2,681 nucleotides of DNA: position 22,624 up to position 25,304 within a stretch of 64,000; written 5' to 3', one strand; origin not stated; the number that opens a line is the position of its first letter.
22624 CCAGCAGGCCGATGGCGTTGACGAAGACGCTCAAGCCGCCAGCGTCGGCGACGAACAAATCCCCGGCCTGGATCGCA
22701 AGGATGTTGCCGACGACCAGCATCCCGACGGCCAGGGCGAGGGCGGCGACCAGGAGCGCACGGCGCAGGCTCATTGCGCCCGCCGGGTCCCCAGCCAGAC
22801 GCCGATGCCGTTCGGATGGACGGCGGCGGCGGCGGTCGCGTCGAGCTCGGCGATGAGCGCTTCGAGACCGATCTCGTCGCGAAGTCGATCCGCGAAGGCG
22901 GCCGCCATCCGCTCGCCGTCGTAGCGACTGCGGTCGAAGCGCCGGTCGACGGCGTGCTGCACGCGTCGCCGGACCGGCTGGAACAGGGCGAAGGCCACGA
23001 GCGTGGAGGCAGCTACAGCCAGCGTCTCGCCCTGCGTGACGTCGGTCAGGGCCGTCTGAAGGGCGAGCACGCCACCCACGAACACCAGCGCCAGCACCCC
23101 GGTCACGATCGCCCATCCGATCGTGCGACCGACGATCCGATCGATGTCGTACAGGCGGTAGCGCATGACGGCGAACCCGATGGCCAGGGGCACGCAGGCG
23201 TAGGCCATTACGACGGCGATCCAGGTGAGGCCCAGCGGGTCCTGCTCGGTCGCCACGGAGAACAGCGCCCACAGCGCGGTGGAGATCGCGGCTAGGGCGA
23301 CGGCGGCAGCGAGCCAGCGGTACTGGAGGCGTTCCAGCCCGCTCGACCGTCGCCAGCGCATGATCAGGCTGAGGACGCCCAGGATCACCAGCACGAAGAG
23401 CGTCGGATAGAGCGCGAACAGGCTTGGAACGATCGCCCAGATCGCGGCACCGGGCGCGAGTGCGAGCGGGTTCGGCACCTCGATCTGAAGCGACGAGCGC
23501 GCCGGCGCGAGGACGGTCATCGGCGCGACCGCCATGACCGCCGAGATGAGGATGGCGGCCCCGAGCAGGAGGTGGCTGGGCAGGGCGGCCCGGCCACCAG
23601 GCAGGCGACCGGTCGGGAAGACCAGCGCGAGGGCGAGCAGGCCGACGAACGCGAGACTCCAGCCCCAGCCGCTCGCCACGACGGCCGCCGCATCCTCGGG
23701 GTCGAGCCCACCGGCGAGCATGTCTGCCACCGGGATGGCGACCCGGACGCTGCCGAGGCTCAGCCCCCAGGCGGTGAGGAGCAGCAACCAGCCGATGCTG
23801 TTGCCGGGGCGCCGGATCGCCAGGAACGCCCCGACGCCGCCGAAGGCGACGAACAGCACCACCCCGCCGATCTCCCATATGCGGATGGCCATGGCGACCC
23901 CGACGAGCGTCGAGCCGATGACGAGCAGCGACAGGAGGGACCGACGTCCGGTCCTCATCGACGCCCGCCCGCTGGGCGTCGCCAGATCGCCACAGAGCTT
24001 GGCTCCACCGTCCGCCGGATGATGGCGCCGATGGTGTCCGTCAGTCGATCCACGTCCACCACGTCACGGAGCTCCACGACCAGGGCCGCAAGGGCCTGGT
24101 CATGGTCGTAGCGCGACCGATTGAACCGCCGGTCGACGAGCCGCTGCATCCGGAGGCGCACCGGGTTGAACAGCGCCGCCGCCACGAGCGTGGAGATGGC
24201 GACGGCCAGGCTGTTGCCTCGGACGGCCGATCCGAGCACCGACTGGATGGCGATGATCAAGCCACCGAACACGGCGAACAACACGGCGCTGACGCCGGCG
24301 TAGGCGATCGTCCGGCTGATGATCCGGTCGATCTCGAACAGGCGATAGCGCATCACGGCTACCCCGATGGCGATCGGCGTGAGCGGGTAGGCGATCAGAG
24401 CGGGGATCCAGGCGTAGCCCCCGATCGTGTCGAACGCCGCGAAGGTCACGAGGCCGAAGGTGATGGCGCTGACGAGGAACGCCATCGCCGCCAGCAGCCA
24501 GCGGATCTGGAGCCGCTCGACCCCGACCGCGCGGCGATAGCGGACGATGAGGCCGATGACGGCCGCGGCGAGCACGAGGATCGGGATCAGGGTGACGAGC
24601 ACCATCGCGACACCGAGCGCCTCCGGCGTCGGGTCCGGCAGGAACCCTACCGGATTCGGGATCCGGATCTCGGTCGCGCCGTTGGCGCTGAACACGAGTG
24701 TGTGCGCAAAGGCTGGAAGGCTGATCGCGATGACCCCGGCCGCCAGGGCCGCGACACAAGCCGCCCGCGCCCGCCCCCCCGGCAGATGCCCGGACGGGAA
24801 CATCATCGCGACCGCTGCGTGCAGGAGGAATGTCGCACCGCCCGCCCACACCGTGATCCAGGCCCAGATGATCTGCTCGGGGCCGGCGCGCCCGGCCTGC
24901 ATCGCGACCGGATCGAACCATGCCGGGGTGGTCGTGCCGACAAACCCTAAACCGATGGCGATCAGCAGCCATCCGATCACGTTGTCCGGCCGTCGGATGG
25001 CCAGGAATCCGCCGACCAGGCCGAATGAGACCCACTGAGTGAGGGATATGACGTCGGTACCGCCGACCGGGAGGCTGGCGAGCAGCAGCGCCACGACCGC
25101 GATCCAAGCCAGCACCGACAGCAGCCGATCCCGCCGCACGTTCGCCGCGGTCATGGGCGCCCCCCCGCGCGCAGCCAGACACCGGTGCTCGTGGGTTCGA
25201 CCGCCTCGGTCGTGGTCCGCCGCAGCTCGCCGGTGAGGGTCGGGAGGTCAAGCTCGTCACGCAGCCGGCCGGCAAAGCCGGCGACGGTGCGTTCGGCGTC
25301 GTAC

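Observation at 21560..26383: Tandem array of four translationally coupled, kinase-less 'sensor-like' polytopic membrane paralogs (A-D)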

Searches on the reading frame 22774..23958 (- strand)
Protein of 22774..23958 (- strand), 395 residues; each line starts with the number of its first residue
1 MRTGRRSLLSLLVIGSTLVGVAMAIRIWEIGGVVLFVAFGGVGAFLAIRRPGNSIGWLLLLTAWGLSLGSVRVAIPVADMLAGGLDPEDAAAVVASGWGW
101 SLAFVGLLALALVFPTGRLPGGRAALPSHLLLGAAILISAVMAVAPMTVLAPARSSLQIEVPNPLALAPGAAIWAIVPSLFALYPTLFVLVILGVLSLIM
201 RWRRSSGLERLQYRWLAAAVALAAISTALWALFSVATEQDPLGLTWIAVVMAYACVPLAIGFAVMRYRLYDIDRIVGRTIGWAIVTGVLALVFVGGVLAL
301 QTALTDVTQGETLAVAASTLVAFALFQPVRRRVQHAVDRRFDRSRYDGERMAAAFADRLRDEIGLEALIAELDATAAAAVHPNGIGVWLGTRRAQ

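Call 7: search_protein_families(library=ncbifam, proteins=[window:22774-23958:-], max_evalue=1)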
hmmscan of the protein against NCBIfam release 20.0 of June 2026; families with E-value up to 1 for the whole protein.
window:22774-23958:- (395 aa): 1 family
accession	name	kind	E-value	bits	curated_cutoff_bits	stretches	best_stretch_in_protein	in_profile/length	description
NF041945.1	LuxN_Vibrio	equivalog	0.013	13.7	1550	1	178-298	157-274/839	quorum-sensing autoinducer 1 sensor kinase/phosphatase LuxN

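Call 8: search_protein_families(library=pfam, proteins=[window:22774-23958:-], max_evalue=1)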
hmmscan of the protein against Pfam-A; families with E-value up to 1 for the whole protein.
window:22774-23958:- (395 aa): 2 families
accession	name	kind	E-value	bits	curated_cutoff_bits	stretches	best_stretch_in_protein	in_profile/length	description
PF10954.13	DUF2755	-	0.0068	16.9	25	1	174-204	68-98/100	Protein of unknown function (DUF2755)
PF16927.11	HisKA_7TM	-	0.29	11.4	28.6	1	103-272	68-222/224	N-terminal 7TM region of histidine kinase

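Call 10: find_homologous_proteins(query=window:22774-23958:-, max_evalue=0.001)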
Query window:22774-23958:- (395 aa): 3047 proteins with E <= 0.001 among 8000 candidates; the best 120 are listed.
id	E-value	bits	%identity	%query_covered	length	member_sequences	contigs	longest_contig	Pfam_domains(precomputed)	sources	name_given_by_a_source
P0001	2.5e-240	815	100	100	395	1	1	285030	-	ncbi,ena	-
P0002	2.7e-191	654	82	100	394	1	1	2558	-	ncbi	-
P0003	5.8e-190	650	81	98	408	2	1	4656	-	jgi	jgi:hypothetical protein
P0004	2.2e-187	641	81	98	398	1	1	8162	-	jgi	-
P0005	1.6e-126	441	57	95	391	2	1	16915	-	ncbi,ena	-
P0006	5.3e-111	390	55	94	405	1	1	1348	-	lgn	-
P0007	2.4e-106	374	52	92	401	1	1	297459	-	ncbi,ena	-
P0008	7.4e-106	373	50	97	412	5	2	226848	-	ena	-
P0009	1.5e-105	372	50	96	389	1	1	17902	-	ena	-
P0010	3.3e-105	371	51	51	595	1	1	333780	-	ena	-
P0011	3.1e-104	367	52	95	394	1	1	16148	-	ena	-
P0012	1.2e-103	366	48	98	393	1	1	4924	-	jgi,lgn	-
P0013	1.4e-103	365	48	96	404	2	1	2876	PF16927.12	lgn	-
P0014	2.7e-103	364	50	96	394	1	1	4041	-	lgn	-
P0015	4.2e-103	364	50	98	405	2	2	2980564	-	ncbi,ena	-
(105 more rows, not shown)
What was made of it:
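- More than 3000 homologues were found, and the 120 listed are nearly all about 400 aa (call 10).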

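Call 20: search_solved_structures(query=A2, max_evalue=10, show_alignments=3)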
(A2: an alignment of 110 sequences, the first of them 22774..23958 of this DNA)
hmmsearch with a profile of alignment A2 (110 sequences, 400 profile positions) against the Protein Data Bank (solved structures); distinct sequences matched with E-value up to 10: 0.
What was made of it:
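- Tried and rejected: A PDB sequence search with the family profile gave 0 hits at E<=10 (call 20).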

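Call 21: search_protein_families(library=pfam, alignment_id=A2, max_evalue=1)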
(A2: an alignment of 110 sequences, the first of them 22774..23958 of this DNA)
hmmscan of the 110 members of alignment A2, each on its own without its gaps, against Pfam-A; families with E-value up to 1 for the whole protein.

A. member 1, window:22774-23958:- (395 aa): 2 families
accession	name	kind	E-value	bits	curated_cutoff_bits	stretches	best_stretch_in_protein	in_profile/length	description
PF10954.13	DUF2755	-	0.0068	16.9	25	1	174-204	68-98/100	Protein of unknown function (DUF2755)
PF16927.11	HisKA_7TM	-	0.29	11.4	28.6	1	103-272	68-222/224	N-terminal 7TM region of histidine kinase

B. families by the number of members that match (of 110 scanned): 49 families (the first 25 are shown)
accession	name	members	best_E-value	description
PF16927.11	HisKA_7TM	20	4.3e-06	N-terminal 7TM region of histidine kinase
PF19857.4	DUF6332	8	0.0017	Family of unknown function (DUF6332)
PF20394.4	DUF6688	4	0.061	DUF6688 N-terminal domain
PF16925.10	TetR_C_13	2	0.013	Tetracyclin repressor-like, C-terminal domain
PF10067.14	DUF2306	2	0.015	Predicted membrane protein (DUF2306)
PF14012.11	DUF4229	2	0.045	Protein of unknown function (DUF4229)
PF09843.14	DUF2070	2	0.11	Predicted membrane protein (DUF2070)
PF20381.4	Rv1476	2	0.16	Membrane protein Rv1476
PF22485.1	DUF6987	2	0.22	Domain of unknown function (DUF6987)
PF11862.13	DUF3382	1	0.0013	Domain of unknown function (DUF3382)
PF10954.13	DUF2755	1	0.0068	Protein of unknown function (DUF2755)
PF19733.4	DUF6223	1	0.012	Family of unknown function (DUF6223)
PF16083.10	Phage_holin_3_3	1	0.015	LydA holin phage, holin superfamily III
PF01757.29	Acyl_transf_3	1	0.015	Acyltransferase domain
PF12911.12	OppC_N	1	0.018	N-terminal TM domain of oligopeptide transport permease C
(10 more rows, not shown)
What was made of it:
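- On Pfam HisKA_7TM (PF16927): 20 of 110 homologues match at E<=1, the best at 4.3e-6 (call 21).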

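Call 24: find_encoding_contigs(protein=P0001, flank=10000, max_places=3)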
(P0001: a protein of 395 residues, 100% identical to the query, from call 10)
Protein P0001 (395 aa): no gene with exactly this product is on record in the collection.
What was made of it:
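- Tried and rejected: Exact look-up of the window's own contig found nothing on record (call 24).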

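Call 26: predict_structure(alignment_id=A2)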
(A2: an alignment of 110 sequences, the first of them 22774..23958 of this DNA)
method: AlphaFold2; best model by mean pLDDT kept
length: 395 residues; sequences in the alignment: 110
mean_pLDDT: 88.0   pTM: 0.78
mean pLDDT of the five models: 88.0, 87.1, 86.1, 86.0, 85.3
residues with pLDDT >= 90: 233; 70-90: 133; 50-70: 23; < 50: 6
segments of 3 or more residues with pLDDT < 50: 387-390
pLDDT, mean of each block of 10 residues (from residue 1): 90 95 88 95 96 97 96 92 95 95 98 97 97 98 97 90 97 97 96 96 94 92 91 90 89 95 76 73 82 85 80 79 84 81 74 79 79 75 51 50
secondary structure, 60 per line:
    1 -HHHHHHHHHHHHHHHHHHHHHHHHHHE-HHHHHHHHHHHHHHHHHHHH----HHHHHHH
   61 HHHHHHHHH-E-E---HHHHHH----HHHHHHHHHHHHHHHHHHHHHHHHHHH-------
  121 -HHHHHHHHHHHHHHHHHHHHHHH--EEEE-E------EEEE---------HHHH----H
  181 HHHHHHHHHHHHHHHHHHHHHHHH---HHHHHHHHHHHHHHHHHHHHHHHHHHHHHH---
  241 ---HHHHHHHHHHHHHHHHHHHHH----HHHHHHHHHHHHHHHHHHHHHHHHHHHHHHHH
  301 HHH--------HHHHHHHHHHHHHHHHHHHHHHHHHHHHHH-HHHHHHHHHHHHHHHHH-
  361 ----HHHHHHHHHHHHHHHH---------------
elements in order: H2-27 H30-49 H54-69 H77-82 H87-113 H122-144 E147-150 E159-162 H172-175 H180-204 H208-237 H244-264 H269-303 H312-341 H343-359 H365-380
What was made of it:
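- Checked: An AlphaFold2 model of B (pLDDT 88, pTM 0.78) has ten transmembrane helices followed by a helical tail (call 26).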

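Call 28: fold_search(model_id=the predicted structure, library=pdb)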
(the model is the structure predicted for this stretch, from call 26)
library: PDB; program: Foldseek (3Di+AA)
matches with E <= 10: 858; with E <= 0.001: 0
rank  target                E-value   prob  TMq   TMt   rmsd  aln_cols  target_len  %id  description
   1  8xgr_R                5.4e-03  0.99  0.26  0.31  10.8       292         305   13  ETB-eGt complex bound to endothelin-1 (released 2024-04-03)
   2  8xwp_R                5.9e-03  0.99  0.25  0.30  12.0       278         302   11  Cryo-EM structure of ET-1 bound ETBR-DNGI complex (released 2024-10-02)
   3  6bqh                  1.1e-02  0.97  0.25  0.27  23.6       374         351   10  Crystal structure of 5-HT2C in complex with ritanserin (released 2018-02-14)
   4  8iy5_R                1.2e-02  0.96  0.24  0.27  12.0       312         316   13  ETB-Gi complex bound to endothelin-1 (released 2023-08-16)
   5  7xjk_F                1.3e-02  0.96  0.23  0.28  11.3       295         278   14  Cryo-EM structure of the galanin-bound GALR2-miniGq complex (released 2022-06-29)
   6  8iy6_R                1.4e-02  0.99  0.27  0.34  11.5       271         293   14  ETB-Gi complex bound to Endotheline-1, focused on receptor (released 2023-08-16)
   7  8hcq_R                1.7e-02  0.99  0.29  0.35  13.3       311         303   14  Cryo-EM structure of endothelin1-bound ETAR-Gq complex (released 2023-03-22)
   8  7yit_A                1.8e-02  0.99  0.30  0.39  11.2       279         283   11  Molecular mechanism of biased signaling at the kappa opioid receptor (released 2023-04-12)
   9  6to7_B                1.9e-02  0.95  0.24  0.28  11.5       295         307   13  Crystal structure of the Orexin-1 receptor in complex with suvorexant at 2.29 A resolution (released 2020-01-01)
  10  9mqi_A                2.0e-02  0.99  0.31  0.39  10.1       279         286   10  Inactive Mu-Opioid Receptor with Nb6M, NabFab, and isoquinuclidine compound #020_E1 (released 2025-02-12)
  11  8xve_R                2.1e-02  0.99  0.30  0.37  10.1       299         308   14  Cryo-EM structure of ETBR bound with BQ3020 (released 2024-08-28)
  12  7yon_R                2.1e-02  0.97  0.26  0.31  12.0       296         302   13  Complex structure of Neuropeptide Y Y2 receptor in complex with PYY(3-36) and Gi (released 2023-03-22)
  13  8jsr_R                2.2e-02  0.98  0.26  0.32  11.4       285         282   13  Cryo-EM structure of the anamorelin-bound ghrelin receptor and Gq complex (released 2025-01-22)
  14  9lqx_A                2.4e-02  0.97  0.26  0.34  10.9       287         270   10  Cryo-EM structure of the JN241-9-bound state 1c of APLNR homodimer (released 2026-02-04)
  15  7xw7_R                2.6e-02  0.96  0.27  0.21  10.8       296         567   14  TSHR-K1-70 complex (released 2022-08-17)
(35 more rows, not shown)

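Call 36: search_dna_similar(query=window:22774-23958:-, collection=plasmids, mode=protein, max_evalue=0.001, max_rows=30)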
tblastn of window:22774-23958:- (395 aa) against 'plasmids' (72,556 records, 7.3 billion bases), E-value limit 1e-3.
Records with a match: 1; places in all: 1; records where one place covers at least 80% of the query: 0.
Best place of each record, by identity: <60% 1.
By first word of the organism name: Deinococcus 1.
By predicted mobility (MOB-suite, as given by PLSDB): non-mobilizable 1.
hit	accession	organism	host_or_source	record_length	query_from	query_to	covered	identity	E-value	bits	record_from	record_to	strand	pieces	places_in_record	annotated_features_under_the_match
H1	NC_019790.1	Deinococcus peraridilitoris DSM 19664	-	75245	115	364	63%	29.5%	8e-9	65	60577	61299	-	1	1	GAF domain-containing sensor histidine kinase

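Call 37: get_annotated_region(hit=H1, flank=3000)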
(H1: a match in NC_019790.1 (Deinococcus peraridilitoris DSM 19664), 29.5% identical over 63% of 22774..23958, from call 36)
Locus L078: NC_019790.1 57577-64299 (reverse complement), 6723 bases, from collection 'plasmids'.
description: Deinococcus peraridilitoris DSM 19664 plasmid pDEIPE02, complete sequence
organism: Deinococcus peraridilitoris DSM 19664 (NCBI taxid 937777)
taxonomy: Bacteria; Deinococcota; Deinococci; Deinococcales; Deinococcaceae; Deinococcus; Deinococcus peraridilitoris; Deinococcus peraridilitoris DSM 19664
host: -; source: -; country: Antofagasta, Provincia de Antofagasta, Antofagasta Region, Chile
typing (MOB-suite, as given by PLSDB): non-mobilizable
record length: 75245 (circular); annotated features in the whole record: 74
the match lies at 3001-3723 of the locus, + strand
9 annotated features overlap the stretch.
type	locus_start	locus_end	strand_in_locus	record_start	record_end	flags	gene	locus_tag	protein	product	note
CDS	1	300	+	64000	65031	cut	-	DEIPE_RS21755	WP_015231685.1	IS110 family transposase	-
CDS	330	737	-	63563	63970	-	-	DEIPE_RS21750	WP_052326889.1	transposase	GO:0006313 - DNA transposition [Evidence IEA]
CDS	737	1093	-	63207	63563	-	-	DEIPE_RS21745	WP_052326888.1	hypothetical protein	-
CDS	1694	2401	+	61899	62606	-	-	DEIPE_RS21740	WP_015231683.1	hypothetical protein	-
CDS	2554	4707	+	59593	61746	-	-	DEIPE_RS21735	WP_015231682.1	GAF domain-containing sensor histidine kinase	GO:0000160 - phosphorelay signal transduction system [Evidence IEA]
CDS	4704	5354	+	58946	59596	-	-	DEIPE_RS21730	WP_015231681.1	response regulator transcription factor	GO:0000160 - phosphorelay signal transduction system [Evidence IEA]; GO:0006355 - regulation of DNA-templated ...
CDS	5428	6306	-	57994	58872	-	-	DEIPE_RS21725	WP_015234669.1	IS4 family transposase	-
CDS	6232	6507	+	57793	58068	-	-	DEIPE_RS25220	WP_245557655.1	hypothetical protein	-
CDS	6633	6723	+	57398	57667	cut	-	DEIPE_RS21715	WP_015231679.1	HD domain-containing protein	-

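Call 38: search_protein_families(library=pfam, proteins=[L078:2554-4704:+], max_evalue=0.1)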
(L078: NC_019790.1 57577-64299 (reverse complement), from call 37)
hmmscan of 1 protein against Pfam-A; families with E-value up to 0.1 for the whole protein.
L078:2554-4704:+ (717 aa): 5 families
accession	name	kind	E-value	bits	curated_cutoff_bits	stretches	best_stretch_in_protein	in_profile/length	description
PF07730.19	HisKA_3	-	1.2e-14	55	24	1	502-569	1-68/68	Histidine kinase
PF02518.31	HATPase_c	-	1.9e-09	38.4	26.4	1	615-705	3-110/111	Histidine kinase-, DNA gyrase B-, and HSP90-like ATPase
PF13185.12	GAF_2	-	0.00032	21.4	28.6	1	418-480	75-136/136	GAF domain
PF01590.32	GAF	-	0.0029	18.6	22.4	1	435-479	91-133/133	GAF domain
PF13581.12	HATPase_c_2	-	0.0094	16.4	27.4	1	611-667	25-84/127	Histidine kinase-like ATPase domain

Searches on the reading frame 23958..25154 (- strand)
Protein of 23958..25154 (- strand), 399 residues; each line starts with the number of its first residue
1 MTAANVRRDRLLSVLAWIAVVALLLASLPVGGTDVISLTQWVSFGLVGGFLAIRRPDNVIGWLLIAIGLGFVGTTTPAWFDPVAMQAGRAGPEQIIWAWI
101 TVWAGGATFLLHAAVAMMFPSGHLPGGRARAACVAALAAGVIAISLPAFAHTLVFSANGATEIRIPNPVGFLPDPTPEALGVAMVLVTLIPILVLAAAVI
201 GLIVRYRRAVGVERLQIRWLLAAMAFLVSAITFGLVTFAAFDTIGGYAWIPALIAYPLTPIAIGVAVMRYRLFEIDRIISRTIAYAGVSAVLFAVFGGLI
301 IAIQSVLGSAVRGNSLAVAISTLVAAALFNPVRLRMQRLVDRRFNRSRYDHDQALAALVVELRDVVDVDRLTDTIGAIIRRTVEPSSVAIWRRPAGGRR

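Call 7: search_protein_families(library=ncbifam, proteins=[window:23958-25154:-], max_evalue=1)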
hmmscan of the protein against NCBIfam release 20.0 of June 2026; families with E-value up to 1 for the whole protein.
window:23958-25154:- (399 aa): 1 family
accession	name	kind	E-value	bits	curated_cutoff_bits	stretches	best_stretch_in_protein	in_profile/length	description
TIGR02916.1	PEP_his_kin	equivalog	0.0017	17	300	1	171-392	113-344/679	XrtA/PEP-CTERM system histidine kinase PrsK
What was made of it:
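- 23955..25154 (-): Paralogue C (399 aa). Weak match to the membrane region of PrsK, E 0.0017 (call 7).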

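Call 8: search_protein_families(library=pfam, proteins=[window:23958-25154:-], max_evalue=1)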
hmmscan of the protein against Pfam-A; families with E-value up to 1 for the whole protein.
window:23958-25154:- (399 aa): 0 families
